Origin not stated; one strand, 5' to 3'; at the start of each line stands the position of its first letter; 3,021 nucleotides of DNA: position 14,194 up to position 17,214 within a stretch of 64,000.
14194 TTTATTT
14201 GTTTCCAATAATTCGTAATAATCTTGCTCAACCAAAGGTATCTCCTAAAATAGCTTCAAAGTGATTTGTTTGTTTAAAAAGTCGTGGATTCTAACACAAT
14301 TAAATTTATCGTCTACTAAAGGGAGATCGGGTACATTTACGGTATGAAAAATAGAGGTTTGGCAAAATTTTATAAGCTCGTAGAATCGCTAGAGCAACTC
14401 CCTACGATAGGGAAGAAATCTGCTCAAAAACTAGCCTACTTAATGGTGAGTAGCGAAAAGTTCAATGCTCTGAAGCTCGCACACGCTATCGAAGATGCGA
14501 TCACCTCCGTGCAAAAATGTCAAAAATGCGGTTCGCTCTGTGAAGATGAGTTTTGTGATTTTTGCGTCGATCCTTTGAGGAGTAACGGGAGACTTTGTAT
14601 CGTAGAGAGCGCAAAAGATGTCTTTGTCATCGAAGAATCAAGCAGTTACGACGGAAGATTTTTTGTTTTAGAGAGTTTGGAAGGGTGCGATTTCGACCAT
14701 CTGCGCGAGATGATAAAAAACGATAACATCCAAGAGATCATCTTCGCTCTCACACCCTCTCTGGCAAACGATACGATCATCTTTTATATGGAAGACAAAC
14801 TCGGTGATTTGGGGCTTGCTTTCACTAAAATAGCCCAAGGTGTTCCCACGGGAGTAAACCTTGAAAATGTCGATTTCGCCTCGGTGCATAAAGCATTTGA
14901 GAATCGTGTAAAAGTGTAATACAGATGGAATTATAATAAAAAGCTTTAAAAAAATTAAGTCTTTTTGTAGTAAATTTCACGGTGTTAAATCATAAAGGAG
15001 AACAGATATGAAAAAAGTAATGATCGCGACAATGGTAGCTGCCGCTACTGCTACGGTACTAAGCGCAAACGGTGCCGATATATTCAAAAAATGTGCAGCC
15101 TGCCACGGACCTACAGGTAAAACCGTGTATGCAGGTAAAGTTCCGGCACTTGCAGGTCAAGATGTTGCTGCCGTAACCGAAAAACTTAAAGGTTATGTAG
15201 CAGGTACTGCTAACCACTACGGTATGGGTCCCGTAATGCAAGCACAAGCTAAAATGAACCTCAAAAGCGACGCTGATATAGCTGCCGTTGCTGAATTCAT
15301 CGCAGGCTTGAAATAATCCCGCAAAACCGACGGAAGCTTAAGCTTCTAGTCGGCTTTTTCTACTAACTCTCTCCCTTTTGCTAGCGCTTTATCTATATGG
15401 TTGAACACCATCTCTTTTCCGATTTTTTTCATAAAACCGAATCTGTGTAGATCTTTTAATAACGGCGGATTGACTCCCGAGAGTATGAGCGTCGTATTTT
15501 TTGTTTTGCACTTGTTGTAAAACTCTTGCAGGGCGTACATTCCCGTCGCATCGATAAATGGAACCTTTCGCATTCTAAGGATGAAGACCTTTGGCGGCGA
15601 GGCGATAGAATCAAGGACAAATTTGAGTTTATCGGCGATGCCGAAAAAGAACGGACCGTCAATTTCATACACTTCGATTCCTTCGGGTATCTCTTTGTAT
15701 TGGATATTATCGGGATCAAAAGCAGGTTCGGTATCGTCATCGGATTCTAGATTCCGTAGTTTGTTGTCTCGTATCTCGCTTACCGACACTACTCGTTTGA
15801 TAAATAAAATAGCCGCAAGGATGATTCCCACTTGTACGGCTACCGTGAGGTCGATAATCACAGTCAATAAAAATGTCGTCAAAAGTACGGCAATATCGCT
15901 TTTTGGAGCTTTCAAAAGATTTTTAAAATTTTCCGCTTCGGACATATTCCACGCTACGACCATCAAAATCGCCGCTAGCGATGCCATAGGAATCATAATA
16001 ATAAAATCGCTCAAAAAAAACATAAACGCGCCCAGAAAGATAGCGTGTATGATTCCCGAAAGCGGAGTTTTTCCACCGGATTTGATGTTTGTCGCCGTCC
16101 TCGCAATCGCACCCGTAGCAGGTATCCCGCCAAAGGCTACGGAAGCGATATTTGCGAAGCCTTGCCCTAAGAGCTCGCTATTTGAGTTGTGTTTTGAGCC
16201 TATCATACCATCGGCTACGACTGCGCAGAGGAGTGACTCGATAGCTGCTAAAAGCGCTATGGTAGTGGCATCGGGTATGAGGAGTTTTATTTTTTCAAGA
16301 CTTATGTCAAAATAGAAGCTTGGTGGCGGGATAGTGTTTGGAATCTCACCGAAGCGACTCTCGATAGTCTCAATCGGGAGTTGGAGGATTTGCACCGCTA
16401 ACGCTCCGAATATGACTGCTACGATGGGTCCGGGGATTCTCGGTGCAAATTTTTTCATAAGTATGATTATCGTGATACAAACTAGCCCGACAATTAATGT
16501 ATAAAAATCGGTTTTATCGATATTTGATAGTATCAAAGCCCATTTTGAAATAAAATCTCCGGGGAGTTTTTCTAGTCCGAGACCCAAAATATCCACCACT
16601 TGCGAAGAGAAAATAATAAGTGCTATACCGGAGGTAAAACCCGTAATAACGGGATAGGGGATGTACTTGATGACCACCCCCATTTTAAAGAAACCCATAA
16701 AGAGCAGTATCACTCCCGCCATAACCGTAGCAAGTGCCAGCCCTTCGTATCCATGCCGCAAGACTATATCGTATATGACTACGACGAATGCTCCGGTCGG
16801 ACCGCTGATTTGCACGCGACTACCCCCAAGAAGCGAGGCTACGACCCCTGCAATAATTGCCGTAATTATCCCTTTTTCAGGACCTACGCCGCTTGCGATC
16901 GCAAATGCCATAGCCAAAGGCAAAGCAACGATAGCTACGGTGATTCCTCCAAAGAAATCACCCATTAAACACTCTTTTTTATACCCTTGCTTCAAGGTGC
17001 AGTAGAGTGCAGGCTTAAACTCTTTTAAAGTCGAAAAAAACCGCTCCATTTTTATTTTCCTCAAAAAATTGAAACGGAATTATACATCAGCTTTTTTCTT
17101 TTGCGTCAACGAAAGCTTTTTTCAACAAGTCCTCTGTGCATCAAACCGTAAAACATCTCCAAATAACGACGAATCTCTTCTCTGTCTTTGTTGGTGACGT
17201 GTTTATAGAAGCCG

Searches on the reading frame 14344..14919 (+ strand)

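Call 22: search_protein_families(library=pfam, proteins=[window:14344-14919:+], max_evalue=0.00001)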
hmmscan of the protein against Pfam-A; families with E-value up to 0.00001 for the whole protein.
window:14344-14919:+ (191 aa): 2 families
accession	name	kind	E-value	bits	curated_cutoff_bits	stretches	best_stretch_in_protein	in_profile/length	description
PF21176.3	RecR_HhH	-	4.9e-13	49.1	27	1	11-52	3-44/45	RecR, helix-hairpin-helix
PF13662.12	Toprim_4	-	2.2e-06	28.2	25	1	83-163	2-84/85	Toprim domain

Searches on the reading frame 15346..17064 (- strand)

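Call 22: search_protein_families(library=pfam, proteins=[window:15346-17064:-], max_evalue=0.00001)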
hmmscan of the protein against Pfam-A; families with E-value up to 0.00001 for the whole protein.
window:15346-17064:- (572 aa): 2 families
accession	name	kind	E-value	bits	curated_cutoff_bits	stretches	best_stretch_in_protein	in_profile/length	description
PF00916.26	Sulfate_transp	-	5.8e-89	298.9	23.2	1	33-396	1-379/380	Sulfate permease family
PF01740.26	STAS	-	1.1e-16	61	22.6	1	458-560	5-106/106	STAS domain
